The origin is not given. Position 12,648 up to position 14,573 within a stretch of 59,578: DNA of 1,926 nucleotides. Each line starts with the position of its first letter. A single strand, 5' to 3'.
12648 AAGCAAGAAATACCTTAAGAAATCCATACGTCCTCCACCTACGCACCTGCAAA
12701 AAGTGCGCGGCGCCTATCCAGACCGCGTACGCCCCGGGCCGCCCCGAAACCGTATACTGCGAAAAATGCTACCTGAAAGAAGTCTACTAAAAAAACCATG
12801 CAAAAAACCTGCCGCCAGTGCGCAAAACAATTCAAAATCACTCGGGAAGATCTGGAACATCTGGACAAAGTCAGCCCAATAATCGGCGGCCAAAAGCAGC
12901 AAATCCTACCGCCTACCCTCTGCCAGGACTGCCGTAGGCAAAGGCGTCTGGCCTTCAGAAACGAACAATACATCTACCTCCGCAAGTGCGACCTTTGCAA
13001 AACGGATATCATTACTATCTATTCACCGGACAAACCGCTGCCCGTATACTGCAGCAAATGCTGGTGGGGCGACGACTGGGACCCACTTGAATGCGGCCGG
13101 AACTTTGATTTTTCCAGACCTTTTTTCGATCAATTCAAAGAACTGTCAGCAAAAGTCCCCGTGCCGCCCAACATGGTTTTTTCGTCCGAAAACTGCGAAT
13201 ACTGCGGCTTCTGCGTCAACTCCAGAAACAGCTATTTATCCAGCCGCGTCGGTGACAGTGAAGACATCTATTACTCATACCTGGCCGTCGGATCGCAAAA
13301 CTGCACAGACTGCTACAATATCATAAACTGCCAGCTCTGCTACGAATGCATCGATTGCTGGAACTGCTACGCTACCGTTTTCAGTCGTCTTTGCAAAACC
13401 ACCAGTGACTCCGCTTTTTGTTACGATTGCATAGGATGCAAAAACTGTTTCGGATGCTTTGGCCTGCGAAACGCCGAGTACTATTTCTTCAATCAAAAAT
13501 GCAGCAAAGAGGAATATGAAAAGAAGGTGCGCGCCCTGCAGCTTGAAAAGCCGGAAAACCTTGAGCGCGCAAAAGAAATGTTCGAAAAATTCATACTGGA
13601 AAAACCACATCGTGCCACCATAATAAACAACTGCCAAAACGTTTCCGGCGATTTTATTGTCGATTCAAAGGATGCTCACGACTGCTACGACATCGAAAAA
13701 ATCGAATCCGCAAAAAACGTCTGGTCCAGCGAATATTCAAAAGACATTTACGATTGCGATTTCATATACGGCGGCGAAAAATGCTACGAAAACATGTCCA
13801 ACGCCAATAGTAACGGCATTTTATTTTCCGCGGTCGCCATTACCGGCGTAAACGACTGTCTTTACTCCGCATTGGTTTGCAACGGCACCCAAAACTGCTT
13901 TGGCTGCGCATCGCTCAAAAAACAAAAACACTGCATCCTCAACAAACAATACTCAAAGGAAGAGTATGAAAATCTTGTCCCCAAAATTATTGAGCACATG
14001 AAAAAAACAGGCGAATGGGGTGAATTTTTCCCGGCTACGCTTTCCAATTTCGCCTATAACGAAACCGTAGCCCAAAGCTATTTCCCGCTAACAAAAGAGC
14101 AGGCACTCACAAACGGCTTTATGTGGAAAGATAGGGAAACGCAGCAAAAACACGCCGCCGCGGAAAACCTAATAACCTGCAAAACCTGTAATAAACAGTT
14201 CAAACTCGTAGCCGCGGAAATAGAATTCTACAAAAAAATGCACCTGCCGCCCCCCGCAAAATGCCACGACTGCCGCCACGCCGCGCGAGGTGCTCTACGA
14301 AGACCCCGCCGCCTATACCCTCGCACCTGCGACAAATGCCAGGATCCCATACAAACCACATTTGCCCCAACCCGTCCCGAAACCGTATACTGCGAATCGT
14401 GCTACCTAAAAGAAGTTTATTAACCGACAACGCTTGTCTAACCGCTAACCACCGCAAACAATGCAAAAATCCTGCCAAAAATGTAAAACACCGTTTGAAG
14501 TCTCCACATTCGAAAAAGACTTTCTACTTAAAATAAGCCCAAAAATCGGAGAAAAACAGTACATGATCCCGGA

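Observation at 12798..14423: Internal architecture: the same zinc-ribbon module at both termini and a duplicated CxxC-repeat core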

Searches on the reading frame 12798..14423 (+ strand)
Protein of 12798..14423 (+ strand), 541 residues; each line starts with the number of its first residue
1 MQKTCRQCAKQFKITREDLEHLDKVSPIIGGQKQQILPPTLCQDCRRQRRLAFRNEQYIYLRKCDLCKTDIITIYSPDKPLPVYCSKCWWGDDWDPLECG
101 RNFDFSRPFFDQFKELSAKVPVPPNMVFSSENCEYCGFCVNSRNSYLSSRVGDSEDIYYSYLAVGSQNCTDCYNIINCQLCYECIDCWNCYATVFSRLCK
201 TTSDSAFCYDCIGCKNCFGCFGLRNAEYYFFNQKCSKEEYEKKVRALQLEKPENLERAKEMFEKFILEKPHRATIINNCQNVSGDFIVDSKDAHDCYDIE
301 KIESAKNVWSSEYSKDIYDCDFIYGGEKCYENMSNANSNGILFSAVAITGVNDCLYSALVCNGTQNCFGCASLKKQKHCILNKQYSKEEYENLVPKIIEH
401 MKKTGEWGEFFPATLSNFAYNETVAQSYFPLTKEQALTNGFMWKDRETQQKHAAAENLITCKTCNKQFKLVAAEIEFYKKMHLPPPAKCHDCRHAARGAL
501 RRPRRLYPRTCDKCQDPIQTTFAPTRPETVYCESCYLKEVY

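Call 4: search_protein_families(library=pfam, proteins=[window:12798-14423:+], max_evalue=1)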
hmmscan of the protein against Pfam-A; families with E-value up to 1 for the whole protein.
window:12798-14423:+ (541 aa): 4 families
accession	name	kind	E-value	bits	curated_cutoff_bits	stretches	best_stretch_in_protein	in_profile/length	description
PF13451.12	zf_Tbcl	-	2.6e-05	24.5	24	1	459-497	5-44/48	Probable treble clef domain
PF23477.1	zf_Tbcl_2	-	3.9e-05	23.7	27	2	504-538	1-35/37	Probable treble clef zinc finger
PF09606.15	Med15_N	-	0.35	11.1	24.1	0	380-404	40-64/72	ARC105/Med15 mediator subunit N-terminal KIX domain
PF22872.1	DUF7018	-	0.36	11.5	27.8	1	234-283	1-50/116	Domain of unknown function (DUF7018)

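Call 5: search_protein_families(library=ncbifam, proteins=[window:12798-14423:+], max_evalue=1)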
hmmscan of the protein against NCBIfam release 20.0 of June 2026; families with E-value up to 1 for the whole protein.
window:12798-14423:+ (541 aa): 1 family
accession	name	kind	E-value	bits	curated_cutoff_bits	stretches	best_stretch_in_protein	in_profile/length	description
TIGR04272.1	cxxc_cxxc_Mbark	domain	0.0012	18.5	36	2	504-538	1-35/37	CxxC-x17-CxxC domain-containing protein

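Call 9: find_homologous_proteins(query=window:12798-14423:+)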
Query window:12798-14423:+ (541 aa): 7155 proteins with E <= 0.001 among 8000 candidates; the best 120 are listed.
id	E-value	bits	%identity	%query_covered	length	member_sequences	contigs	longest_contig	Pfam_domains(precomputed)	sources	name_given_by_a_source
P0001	0.0e+0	1297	100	100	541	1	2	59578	PF13451.13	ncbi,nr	ncbi:zinc-ribbon domain containing protein [Patescibacteria group bacterium]|nr:zinc-ribbon domain c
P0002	0.0e+0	1023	77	100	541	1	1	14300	-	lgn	-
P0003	1.2e-202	693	56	99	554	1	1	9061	-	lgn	-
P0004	1.9e-198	679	54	100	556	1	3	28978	-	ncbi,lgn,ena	ncbi:MAG: hypothetical protein AAB551_04760 [Patescibacteria group bacterium]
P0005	3.8e-193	662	53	100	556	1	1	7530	PF23477.2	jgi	jgi:Zn ribbon nucleic-acid-binding protein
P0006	1.3e-188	647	53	100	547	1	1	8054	-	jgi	-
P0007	1.2e-187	643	54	96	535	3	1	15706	PF13451.13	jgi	-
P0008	1.5e-186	640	52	100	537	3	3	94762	-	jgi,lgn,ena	-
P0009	2.8e-186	639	53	100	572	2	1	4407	-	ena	-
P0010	3.4e-185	635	54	97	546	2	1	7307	-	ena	-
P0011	1.7e-184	633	51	100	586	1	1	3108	-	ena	-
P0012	2.0e-184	633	51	99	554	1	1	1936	-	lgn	-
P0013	1.2e-183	630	52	100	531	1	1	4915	PF13451.13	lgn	-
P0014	3.4e-183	629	52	100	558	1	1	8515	-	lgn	-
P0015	3.7e-182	625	51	100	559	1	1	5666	-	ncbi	-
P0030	7.6e-163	561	47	100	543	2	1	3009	PF02420.21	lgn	-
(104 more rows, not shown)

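Call 10: search_solved_structures(query=A1, max_evalue=10, show_alignments=2)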
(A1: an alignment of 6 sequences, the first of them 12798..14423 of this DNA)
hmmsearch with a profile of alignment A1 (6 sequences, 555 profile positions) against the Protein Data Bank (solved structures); distinct sequences matched with E-value up to 10: 5.
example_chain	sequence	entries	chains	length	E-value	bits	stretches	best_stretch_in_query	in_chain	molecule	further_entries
6mif_A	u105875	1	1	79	0.15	14.1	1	198-249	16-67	LIM and senescent cell antigen-like-containing domain protein 1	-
7d2s_B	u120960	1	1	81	0.16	14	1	198-249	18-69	LIM and senescent cell antigen-like-containing domain protein 1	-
1ctl_A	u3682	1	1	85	0.78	11.8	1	524-553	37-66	AVIAN CYSTEINE RICH PROTEIN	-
7d2t_B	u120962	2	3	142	4.4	9.3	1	198-248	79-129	LIM and senescent cell antigen-like-containing domain protein 1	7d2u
7lt9_B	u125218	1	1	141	7.3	8.6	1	198-248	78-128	LIM and senescent cell antigen-like-containing domain protein 1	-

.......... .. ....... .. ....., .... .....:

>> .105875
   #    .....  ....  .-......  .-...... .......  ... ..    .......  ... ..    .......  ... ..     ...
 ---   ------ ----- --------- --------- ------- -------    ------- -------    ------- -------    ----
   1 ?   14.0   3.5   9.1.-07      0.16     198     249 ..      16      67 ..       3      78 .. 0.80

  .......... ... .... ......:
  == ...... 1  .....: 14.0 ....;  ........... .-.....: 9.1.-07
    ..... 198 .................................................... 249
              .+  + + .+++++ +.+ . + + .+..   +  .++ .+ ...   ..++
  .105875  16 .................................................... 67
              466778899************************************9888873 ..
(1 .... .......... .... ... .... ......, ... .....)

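Call 24: predict_structure(alignment_id=A2)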
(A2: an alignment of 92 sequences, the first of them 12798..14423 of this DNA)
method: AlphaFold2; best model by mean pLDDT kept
length: 541 residues; sequences in the alignment: 92
mean_pLDDT: 86.9   pTM: 0.87
mean pLDDT of the five models: 86.9, 83.2, 83.0, 81.3, 80.5
residues with pLDDT >= 90: 308; 70-90: 184; 50-70: 46; < 50: 3
segments of 3 or more residues with pLDDT < 50: none
pLDDT, mean of each block of 10 residues (from residue 1): 95 93 90 94 94 91 96 93 95 96 98 97 92 87 85 78 68 70 71 70 73 77 91 95 93 93 94 80 71 73 74 76 75 74 76 91 94 96 98 98 93 95 93 95 80 66 90 89 91 88 88 96 93 93 79
secondary structure, 60 per line:
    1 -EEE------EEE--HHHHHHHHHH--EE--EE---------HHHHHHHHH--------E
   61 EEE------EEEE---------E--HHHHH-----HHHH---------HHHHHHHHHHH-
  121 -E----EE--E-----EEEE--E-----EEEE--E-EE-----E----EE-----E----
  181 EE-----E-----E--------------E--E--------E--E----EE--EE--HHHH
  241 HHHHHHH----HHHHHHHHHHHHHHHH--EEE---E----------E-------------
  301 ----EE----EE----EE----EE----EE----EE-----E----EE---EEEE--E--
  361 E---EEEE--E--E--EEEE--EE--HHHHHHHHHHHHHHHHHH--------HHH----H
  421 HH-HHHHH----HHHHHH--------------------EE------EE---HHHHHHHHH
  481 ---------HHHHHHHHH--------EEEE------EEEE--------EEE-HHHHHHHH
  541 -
elements in order: E2-4 E11-13 H16-25 H43-51 E60-63 E70-73 H86-90 H96-99 H109-119 E137-140 E149-152 H237-247 H252-267 E270-272 E352-355 E365-368 E377-380 H387-404 H424-428 H433-438 H472-480 H490-498 E507-510 E517-520 E529-531 H533-540

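Call 27: fold_search(model_id=the predicted structure, library=pdb)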
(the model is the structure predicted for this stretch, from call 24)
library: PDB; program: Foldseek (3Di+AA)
matches with E <= 10: 30; with E <= 0.001: 0
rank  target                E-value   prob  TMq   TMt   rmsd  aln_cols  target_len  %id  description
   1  5vmk_C                1.9e+00  0.01  0.07  0.08  20.5       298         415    9  Crystal structure of a bifunctional GlmU UDP-N-acetylglucosamine diphosphorylase/glucosamine-1- phosphate N-acetyltran (released 2017-05-24)
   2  8gym_G2               2.4e+00  0.02  0.08  0.13  13.9       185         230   10  Cryo-EM structure of Tetrahymena thermophila respiratory mega-complex MC IV2+(I+III2+II)2 (released 2023-06-14)
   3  4e79_A                3.0e+00  0.01  0.07  0.09  16.4       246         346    8  Structure of LpxD from Acinetobacter baumannii at 2.66A resolution (P4322 form) (released 2013-01-16)
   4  7okc                  3.0e+00  0.01  0.06  0.10  16.9       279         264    6  Crystal structure of Escherichia coli LpxA in complex with compound 1 (released 2021-10-06)
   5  6oss_A                3.0e+00  0.00  0.05  0.08  19.7       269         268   11  Crystal Structure of the Acyl-Carrier-Protein UDP-N-Acetylglucosamine O-Acyltransferase LpxA from Proteus mirabilis (released 2020-01-29)
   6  4mzu_I                3.1e+00  0.02  0.08  0.11  10.8       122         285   10  Crystal structure of FdtD, a bifunctional ketoisomerase/N-acetyltransferase from Shewanella denitrificans (released 2013-10-09)
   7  4mzu_F                3.6e+00  0.01  0.06  0.09  11.0       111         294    8  Crystal structure of FdtD, a bifunctional ketoisomerase/N-acetyltransferase from Shewanella denitrificans (released 2013-10-09)
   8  4ac3                  3.6e+00  0.01  0.06  0.07  19.6       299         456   10  S.pneumoniae GlmU in complex with an antibacterial inhibitor (released 2012-02-15)
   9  2iu8_B                4.0e+00  0.01  0.08  0.11  19.7       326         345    8  Chlamydia trachomatis LpxD with 25mM UDPGlcNAc (Complex I) (released 2007-02-20)
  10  4ihf_B                4.4e+00  0.01  0.07  0.10  12.8       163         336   10  Chasing Acyl Carrier Protein Through a Catalytic Cycle of Lipid A Production (released 2013-11-13)
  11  5vmk_B                4.4e+00  0.01  0.06  0.07  18.2       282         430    7  Crystal structure of a bifunctional GlmU UDP-N-acetylglucosamine diphosphorylase/glucosamine-1- phosphate N-acetyltran (released 2017-05-24)
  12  3vnp_A                4.9e+00  0.03  0.11  0.22  10.5       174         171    9  Crystal structure of hypothetical protein (GK2848) from Geobacillus Kaustophilus (released 2012-03-07)
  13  4mzu_B                4.9e+00  0.01  0.07  0.11  11.8       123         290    7  Crystal structure of FdtD, a bifunctional ketoisomerase/N-acetyltransferase from Shewanella denitrificans (released 2013-10-09)
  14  3bfp                  4.9e+00  0.01  0.05  0.11  12.1       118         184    8  Crystal Structure of apo-PglD from Campylobacter jejuni (released 2008-01-22)
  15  5jxx_B                4.9e+00  0.01  0.08  0.12  17.1       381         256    9  Crystal structure of UDP-N-acetylglucosamine O-acyltransferase (LpxA) from Moraxella catarrhalis RH4. (released 2017-06-14)
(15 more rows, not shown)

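Call 31: find_related_loci(query=A2, collection=genome_contigs, flank=10000)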
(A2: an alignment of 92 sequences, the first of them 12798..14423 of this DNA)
Query A2 (541 aa) in genome_contigs; peptide patterns used: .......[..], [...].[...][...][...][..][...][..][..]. (x = any residue, [..] = any of these).
599 stretches matched a pattern (row limit reached: there are more); 586 encode a relative of the query (tblastn E <= 1e-3); the best 80 are kept; 78 distinct loci.
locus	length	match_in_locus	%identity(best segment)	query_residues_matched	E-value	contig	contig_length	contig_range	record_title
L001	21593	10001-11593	52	1-541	0e+0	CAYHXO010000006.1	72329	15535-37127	MAG TPA_asm: uncultured Candidatus Peribacteria bacterium isolate ERP119705_co15_648 genome assembly, contig: NODE_198_l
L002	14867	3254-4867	46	4-541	1e-159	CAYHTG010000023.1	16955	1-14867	MAG TPA_asm: uncultured Candidatus Peribacteria bacterium isolate ERP119705_co15_114 genome assembly, contig: NODE_3459_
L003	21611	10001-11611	47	4-541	4e-157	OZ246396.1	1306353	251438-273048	MAG: uncultured Candidatus Peribacteria bacterium isolate ERP119705_co14_83 genome assembly, chromosome: 1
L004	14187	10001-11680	45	1-541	4e-153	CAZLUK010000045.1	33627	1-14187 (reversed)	MAG TPA_asm: uncultured Candidatus Peribacteria bacterium isolate binchicken_co203_97 genome assembly, contig: k141_3258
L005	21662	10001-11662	42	1-541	3e-152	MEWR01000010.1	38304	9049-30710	MAG: Candidatus Abawacabacteria bacterium RBG_16_42_10 RBG_16_scaffold_2010, whole genome shotgun sequence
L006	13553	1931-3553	45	1-541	4e-152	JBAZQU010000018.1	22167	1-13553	MAG: Candidatus Gracilibacteria bacterium isolate SO_2017_SWC_60 scaffold_787_c1_LP-4_2017, whole genome shotgun sequenc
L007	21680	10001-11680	45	1-541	5e-150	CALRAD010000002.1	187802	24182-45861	MAG: Candidatus Peribacteria bacterium isolate MaH-04nov19-275 genome assembly, contig: MaH-04nov19-C52, whole genome sh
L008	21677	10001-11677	44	1-541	1e-149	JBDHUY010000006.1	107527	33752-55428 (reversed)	MAG: Candidatus Gracilibacteria bacterium isolate AS-MICRO-OLR.153 NODE_451_length_107527_cov_12.834721, whole genome sh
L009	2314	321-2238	42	1-540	8e-159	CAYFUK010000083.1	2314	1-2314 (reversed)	MAG TPA_asm: uncultured Candidatus Peribacteria bacterium isolate ERP107533_co1_54 genome assembly, contig: NODE_69418_l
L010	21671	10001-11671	44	1-538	3e-147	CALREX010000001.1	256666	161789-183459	MAG: Candidatus Peribacteria bacterium isolate Ike-200m-53 genome assembly, contig: Ike-200-c4, whole genome shotgun seq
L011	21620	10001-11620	44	9-540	3e-142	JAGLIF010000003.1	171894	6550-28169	MAG: Candidatus Gracilibacteria bacterium isolate RS_2_30 ROV157_2.bin.30.fa_3, whole genome shotgun sequence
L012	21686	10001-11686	43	1-541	1e-141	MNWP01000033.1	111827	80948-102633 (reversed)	MAG: Candidatus Peregrinibacteria bacterium CG1_02_54_53 cg1_0.2_scaffold_200_c, whole genome shotgun sequence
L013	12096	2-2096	41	1-541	3e-141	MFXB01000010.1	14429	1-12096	MAG: Candidatus Peregrinibacteria bacterium RIFCSPLOWO2_01_FULL_48_20 rifcsplowo2_01_scaffold_14001, whole genome shotgu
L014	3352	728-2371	42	5-541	5e-147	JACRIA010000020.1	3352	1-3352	MAG: Candidatus Peregrinibacteria bacterium isolate NC_groundwater_1791_Pr3_B-0.1um_40_11 SR-2_scaffold_141_722630, whol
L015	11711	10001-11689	43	1-541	2e-140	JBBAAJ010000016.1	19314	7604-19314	MAG: Candidatus Peribacteraceae bacterium isolate SO_2017_GW3_39 scaffold_1584_c1_OW296A_2017, whole genome shotgun sequ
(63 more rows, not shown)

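Call 38: search_protein_families(library=padloc, proteins=[window:12798-14423:+], max_evalue=0.01)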
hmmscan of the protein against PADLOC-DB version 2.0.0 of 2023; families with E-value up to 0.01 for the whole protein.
window:12798-14423:+ (541 aa): 0 families

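Call 52: search_dna_similar(query=window:12798-14423:+, collection=phages, mode=protein, max_evalue=0.001)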
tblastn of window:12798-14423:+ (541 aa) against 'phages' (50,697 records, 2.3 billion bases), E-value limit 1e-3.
No match.

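Call 53: find_related_loci(query=A2, collection=viral_contigs, flank=8000)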
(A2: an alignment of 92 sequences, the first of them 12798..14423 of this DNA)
Query A2 (541 aa) in viral_contigs; peptide patterns used: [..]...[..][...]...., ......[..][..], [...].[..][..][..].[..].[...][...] (x = any residue, [..] = any of these).
62 stretches matched a pattern; 1 encode a relative of the query (tblastn E <= 1e-3); 1 distinct loci.
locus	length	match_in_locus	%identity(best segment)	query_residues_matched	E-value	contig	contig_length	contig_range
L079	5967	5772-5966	38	210-394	2e-8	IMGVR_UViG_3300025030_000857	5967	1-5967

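Call 62: search_protein_representatives(alignment_id=A2)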
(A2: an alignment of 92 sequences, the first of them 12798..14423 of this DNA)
Query: 92 sequences, 556 profile positions. Proteins with E-value up to 0.001 (for the whole library): 6331; up to 1e-10: 4136; up to 1e-30: 2510. The best 150 are listed.
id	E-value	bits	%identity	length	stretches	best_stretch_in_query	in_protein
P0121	1.5e-230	783.2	-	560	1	1-556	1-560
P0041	3.9e-229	778.5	-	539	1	3-556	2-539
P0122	9.1e-229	777.3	-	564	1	1-556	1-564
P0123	9.9e-227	770.5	-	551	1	1-556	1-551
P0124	5.9e-225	764.7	-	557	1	1-556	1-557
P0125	4.6e-222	755.1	-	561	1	1-556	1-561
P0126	5.3e-222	754.9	-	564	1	2-556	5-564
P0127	1.5e-221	753.5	-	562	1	4-556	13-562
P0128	2.2e-221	752.9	-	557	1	3-556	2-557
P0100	4.7e-221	751.8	-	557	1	1-556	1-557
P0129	5.5e-220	748.3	-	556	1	2-554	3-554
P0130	1.5e-218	743.5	-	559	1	1-556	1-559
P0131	4.7e-218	741.9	-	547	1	1-556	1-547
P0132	3.2e-217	739.2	-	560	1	1-555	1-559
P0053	6.1e-217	738.2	-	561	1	26-553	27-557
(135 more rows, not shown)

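Call 70: fold_search(model_id=the predicted structure, library=viral)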
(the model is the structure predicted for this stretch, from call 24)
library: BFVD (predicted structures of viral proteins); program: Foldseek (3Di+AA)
matches with E <= 10: 97; with E <= 0.001: 0
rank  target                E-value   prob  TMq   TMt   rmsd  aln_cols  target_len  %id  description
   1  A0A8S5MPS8            1.2e-02  0.84  0.10  0.25  16.3       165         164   16  Putative zinc-ribbon domain protein [Siphoviridae sp. ctsIQ24]
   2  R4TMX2                1.2e-01  0.25  0.07  0.17  17.0       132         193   17  C2H2-type domain-containing protein [Halogranum tailed virus 1]
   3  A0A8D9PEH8            2.7e-01  0.63  0.08  0.18  11.3        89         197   20  Uncharacterized protein [Bacteriophage sp.]
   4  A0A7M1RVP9            3.4e-01  0.28  0.06  0.16  10.6        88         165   20  HNH nuclease domain-containing protein [uncultured phage cr118_1]
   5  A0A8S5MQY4            3.7e-01  0.51  0.06  0.25   9.9        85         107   21  Putative cytoplasmic protein [Caudovirales sp. ctqI92]
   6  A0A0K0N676            5.9e-01  0.18  0.08  0.11  13.6       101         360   14  HNH nuclease domain-containing protein [Gordonia phage GTE8]
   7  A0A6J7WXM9            6.5e-01  0.33  0.08  0.12   6.7        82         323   24  HNH nuclease domain-containing protein [uncultured Caudovirales phage]
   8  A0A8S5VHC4            7.6e-01  0.99  0.08  0.33   0.7        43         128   32  Putative zinc-ribbon domain protein [Siphoviridae sp. ctNxi14]
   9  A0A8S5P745            8.0e-01  0.99  0.08  0.54   0.7        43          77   30  Putative zinc-ribbon domain protein [Siphoviridae sp. ctsUY14]
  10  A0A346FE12            8.4e-01  0.15  0.07  0.14   8.4        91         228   14  (no name in the UniProt tables at hand)
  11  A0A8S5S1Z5            8.9e-01  0.99  0.07  0.39   0.6        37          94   24  Alanyl-tRNA synthetase [Siphoviridae sp. ctCIv11]
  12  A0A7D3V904            1.0e+00  0.23  0.10  0.13   9.0       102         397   19  Uncharacterized protein [Fadolivirus FV1/VV64]
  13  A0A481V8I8            1.2e+00  0.07  0.05  0.10  17.8       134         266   13  Zinc-finger domain protein [Halobacterium phage ChaoS9]
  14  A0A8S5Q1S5            1.4e+00  0.06  0.06  0.08  12.4       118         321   23  Transcriptional repressor CTCF/DNA Complex factor zinc finger protein-DNA [Siphoviridae sp. ctLqe90]
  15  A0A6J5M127            1.5e+00  0.10  0.07  0.19  12.8       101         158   14  Uncharacterized protein [uncultured Caudovirales phage]
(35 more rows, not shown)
